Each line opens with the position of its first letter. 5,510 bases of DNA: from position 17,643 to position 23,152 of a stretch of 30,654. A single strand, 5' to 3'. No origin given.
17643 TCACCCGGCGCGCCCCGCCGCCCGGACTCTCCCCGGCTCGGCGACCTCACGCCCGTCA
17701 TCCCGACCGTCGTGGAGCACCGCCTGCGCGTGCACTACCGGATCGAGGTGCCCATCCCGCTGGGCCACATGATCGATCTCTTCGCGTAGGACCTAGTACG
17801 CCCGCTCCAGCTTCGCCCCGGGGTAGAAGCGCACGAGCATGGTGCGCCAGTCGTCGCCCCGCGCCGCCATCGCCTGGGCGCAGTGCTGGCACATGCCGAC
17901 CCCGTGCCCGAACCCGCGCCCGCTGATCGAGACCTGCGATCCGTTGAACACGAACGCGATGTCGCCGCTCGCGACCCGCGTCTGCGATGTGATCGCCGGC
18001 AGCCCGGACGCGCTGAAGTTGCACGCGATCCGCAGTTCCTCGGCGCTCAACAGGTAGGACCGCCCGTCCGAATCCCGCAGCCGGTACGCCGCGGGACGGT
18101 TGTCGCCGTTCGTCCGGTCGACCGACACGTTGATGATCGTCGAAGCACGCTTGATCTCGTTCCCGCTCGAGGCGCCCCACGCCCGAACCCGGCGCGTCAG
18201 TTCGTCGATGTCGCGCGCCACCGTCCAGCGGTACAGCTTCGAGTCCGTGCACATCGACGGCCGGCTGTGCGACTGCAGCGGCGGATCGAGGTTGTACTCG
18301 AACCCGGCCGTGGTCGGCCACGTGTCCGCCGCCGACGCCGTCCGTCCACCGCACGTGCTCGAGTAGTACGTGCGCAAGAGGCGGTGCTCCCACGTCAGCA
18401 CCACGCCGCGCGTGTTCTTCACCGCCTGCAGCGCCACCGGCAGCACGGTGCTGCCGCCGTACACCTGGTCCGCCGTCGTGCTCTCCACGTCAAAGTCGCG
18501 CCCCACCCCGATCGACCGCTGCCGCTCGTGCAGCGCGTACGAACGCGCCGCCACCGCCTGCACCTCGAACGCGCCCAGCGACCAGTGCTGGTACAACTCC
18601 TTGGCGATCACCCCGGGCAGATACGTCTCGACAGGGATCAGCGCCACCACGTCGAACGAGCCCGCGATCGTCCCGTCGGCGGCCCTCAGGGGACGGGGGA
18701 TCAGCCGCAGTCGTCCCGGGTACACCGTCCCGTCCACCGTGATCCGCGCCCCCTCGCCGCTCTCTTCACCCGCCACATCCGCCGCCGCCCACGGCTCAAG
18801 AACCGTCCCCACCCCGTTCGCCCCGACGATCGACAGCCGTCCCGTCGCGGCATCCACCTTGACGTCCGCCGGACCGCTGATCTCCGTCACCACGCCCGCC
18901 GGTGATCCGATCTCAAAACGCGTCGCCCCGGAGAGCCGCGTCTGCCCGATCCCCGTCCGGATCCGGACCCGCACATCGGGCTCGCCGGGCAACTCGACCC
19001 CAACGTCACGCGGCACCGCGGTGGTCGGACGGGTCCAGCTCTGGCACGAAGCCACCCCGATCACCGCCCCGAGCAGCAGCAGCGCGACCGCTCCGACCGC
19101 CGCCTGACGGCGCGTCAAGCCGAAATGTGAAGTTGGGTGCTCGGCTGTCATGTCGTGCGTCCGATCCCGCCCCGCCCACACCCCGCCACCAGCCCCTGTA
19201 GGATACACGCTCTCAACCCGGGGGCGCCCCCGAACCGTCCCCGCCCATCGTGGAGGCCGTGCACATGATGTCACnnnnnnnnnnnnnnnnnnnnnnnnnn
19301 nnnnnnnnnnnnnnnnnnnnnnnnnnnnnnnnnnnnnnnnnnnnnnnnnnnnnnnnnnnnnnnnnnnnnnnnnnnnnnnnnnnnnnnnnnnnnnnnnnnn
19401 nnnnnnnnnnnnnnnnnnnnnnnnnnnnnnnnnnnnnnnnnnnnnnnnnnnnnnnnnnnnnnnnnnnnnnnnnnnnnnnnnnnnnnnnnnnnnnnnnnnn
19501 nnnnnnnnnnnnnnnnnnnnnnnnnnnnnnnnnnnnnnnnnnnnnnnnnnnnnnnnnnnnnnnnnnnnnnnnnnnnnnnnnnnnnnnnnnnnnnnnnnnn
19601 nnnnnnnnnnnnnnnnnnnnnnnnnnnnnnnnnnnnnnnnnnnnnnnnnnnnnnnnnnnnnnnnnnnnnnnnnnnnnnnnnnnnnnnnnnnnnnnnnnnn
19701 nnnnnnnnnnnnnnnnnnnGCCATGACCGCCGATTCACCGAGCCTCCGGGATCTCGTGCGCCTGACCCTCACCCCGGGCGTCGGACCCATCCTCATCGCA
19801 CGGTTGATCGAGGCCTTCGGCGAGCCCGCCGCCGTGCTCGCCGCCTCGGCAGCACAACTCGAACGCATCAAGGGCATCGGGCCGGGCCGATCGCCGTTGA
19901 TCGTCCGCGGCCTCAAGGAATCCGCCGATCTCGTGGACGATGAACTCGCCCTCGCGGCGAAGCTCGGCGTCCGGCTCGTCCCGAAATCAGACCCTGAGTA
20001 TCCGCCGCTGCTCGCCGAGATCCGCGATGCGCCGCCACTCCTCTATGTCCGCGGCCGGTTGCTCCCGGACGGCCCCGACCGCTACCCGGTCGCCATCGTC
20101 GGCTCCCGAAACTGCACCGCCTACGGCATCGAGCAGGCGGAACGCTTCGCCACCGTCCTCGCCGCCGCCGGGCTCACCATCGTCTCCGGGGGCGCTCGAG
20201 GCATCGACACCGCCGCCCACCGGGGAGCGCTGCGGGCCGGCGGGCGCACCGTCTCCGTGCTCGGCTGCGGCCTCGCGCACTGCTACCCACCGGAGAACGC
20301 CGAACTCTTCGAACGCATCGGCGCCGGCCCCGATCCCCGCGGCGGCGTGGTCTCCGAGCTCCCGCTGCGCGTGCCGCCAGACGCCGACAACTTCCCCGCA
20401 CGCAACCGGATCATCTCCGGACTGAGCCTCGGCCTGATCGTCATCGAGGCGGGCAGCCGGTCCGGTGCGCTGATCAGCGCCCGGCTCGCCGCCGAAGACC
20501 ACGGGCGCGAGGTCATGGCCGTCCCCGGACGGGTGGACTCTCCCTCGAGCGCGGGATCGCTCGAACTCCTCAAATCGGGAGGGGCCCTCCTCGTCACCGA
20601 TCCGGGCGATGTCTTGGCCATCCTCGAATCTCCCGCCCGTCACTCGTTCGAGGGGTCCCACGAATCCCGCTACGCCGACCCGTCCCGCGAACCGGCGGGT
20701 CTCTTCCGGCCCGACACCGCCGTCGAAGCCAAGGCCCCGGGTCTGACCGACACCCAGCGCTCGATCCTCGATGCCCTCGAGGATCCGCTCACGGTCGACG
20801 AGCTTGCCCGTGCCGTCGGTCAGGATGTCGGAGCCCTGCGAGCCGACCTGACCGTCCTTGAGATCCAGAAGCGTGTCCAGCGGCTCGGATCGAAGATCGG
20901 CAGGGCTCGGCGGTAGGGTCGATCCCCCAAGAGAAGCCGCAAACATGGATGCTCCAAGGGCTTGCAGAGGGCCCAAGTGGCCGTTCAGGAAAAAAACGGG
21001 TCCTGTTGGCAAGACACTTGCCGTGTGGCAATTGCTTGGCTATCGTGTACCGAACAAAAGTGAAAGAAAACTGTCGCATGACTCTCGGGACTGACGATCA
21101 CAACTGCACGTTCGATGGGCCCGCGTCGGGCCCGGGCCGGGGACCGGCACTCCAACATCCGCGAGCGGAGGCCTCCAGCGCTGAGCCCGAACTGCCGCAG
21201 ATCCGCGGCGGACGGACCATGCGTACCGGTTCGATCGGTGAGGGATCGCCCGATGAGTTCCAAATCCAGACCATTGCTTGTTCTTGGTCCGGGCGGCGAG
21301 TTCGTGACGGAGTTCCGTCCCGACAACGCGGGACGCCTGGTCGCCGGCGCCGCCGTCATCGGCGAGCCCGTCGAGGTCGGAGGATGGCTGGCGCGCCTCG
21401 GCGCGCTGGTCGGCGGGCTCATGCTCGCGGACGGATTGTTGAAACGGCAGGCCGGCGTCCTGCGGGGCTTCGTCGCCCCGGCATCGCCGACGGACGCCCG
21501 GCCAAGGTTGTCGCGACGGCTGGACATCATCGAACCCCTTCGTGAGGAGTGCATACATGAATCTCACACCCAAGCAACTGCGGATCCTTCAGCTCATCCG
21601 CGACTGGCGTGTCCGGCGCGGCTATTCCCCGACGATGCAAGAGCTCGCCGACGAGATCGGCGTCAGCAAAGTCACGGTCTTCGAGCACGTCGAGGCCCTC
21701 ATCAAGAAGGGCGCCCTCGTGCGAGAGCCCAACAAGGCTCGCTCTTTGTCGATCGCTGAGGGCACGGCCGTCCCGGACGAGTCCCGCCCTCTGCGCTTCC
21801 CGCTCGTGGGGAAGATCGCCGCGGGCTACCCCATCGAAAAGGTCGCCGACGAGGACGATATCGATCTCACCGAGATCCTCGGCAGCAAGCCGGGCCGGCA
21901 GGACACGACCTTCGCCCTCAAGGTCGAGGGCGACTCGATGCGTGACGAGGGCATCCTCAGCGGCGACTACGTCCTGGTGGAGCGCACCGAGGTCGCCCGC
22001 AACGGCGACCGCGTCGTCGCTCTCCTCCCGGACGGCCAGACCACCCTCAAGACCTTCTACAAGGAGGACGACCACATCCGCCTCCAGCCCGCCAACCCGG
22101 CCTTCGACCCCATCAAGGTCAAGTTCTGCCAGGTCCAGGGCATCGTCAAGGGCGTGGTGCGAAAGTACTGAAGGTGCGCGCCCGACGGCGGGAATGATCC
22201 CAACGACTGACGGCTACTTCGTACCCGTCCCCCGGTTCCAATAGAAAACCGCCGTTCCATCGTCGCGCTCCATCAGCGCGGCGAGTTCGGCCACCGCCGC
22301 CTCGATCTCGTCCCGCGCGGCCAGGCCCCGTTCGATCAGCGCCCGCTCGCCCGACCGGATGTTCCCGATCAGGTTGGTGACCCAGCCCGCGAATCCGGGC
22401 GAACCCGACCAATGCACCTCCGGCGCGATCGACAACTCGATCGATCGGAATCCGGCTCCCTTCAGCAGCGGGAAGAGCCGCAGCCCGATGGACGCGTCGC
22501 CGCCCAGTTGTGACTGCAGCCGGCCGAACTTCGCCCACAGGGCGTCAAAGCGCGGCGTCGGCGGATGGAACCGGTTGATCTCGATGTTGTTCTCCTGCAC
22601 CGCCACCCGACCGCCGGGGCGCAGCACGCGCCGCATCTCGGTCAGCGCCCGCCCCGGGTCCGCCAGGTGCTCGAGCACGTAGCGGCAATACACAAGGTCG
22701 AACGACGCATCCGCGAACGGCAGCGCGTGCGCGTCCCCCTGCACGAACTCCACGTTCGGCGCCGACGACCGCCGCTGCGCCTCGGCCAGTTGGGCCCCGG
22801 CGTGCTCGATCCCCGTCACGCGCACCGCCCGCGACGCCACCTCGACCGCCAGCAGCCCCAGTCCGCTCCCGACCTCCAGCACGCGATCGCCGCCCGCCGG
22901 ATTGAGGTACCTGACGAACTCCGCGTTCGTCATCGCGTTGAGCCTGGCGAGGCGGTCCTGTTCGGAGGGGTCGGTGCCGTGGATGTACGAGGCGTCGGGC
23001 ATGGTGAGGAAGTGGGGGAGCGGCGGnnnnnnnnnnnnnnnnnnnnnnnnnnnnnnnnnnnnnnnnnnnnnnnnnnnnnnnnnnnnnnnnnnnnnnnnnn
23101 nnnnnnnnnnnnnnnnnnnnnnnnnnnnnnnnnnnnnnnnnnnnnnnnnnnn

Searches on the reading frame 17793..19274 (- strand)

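Call 54: search_protein_families(library=pfam, proteins=[window:17793-19274:-], max_evalue=0.00001)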
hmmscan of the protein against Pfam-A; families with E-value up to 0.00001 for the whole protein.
window:17793-19274:- (493 aa): 1 family
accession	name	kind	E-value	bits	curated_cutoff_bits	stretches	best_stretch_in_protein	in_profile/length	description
PF08486.15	SpoIID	-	2.4e-18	67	23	1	206-295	4-97/97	Stage II sporulation protein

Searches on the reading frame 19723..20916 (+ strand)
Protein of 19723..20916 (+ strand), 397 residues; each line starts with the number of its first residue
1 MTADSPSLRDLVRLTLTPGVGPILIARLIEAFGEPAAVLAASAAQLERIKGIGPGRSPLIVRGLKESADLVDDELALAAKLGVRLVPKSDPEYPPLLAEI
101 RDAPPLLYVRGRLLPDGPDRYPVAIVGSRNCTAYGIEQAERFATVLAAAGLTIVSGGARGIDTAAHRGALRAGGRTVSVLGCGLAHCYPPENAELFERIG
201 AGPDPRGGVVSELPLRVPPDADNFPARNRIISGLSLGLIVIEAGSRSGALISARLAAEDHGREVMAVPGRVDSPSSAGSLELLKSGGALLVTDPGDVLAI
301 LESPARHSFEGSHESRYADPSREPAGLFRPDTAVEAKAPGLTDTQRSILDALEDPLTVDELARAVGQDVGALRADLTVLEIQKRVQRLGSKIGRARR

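Call 55: search_protein_families(library=pfam, proteins=[window:19723-20916:+], max_evalue=0.00001)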
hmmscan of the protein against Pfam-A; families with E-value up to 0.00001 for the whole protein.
window:19723-20916:+ (397 aa): 4 families
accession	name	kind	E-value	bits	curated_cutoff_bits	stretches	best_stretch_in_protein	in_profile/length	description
PF02481.21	DNA_processg_A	-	2.2e-67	226.8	29.6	1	80-290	4-209/212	DNA recombination-mediator protein A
PF17782.7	DprA_WH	-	9.4e-09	35.6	22.9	1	336-389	5-59/61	DprA winged helix domain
PF18306.6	LDcluster4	-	1.5e-07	31.5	26.3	1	121-180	2-62/151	SLOG cluster4 family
PF14520.12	HHH_5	-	5.2e-06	27.3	27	0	17-65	7-56/57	Helix-hairpin-helix domain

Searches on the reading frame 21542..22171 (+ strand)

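Call 55: search_protein_families(library=pfam, proteins=[window:21542-22171:+], max_evalue=0.00001)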
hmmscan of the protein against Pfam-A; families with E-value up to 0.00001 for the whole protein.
window:21542-22171:+ (209 aa): 2 families
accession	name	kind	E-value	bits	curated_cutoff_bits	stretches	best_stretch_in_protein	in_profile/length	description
PF00717.28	Peptidase_S24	-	1.2e-28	99.5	23.3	1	87-202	1-115/116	Peptidase S24-like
PF01726.22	LexA_DNA_bind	-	4.1e-13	49.3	23.7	1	7-67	3-64/65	LexA DNA binding domain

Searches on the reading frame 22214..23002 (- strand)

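Call 55: search_protein_families(library=pfam, proteins=[window:22214-23002:-], max_evalue=0.00001)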
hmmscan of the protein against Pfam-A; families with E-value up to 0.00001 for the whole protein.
window:22214-23002:- (262 aa): 8 families
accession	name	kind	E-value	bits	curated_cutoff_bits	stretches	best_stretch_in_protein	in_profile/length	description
PF08241.18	Methyltransf_11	-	3.4e-27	95.3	21.2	1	42-134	1-94/95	Methyltransferase domain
PF13649.12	Methyltransf_25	-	5e-24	85.2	27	1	41-131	1-97/97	Methyltransferase domain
PF13847.12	Methyltransf_31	-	1.1e-19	71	27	1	38-139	4-113/145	Methyltransferase domain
PF08242.18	Methyltransf_12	-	3.3e-16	60.3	30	1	42-133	1-98/98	Methyltransferase domain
PF13489.12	Methyltransf_23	-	1.4e-15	57.9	27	1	35-139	20-120/164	Methyltransferase domain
PF01209.24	Ubie_methyltran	-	6.7e-14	52.2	20.1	1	33-138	43-154/233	ubiE/COQ5 methyltransferase family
PF07021.18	MetW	-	6.3e-06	26.4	21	1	37-127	13-102/193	Methionine biosynthesis protein MetW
PF00398.26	RrnaAD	-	7e-06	25.8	24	1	27-93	20-87/263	Ribosomal RNA adenine dimethylase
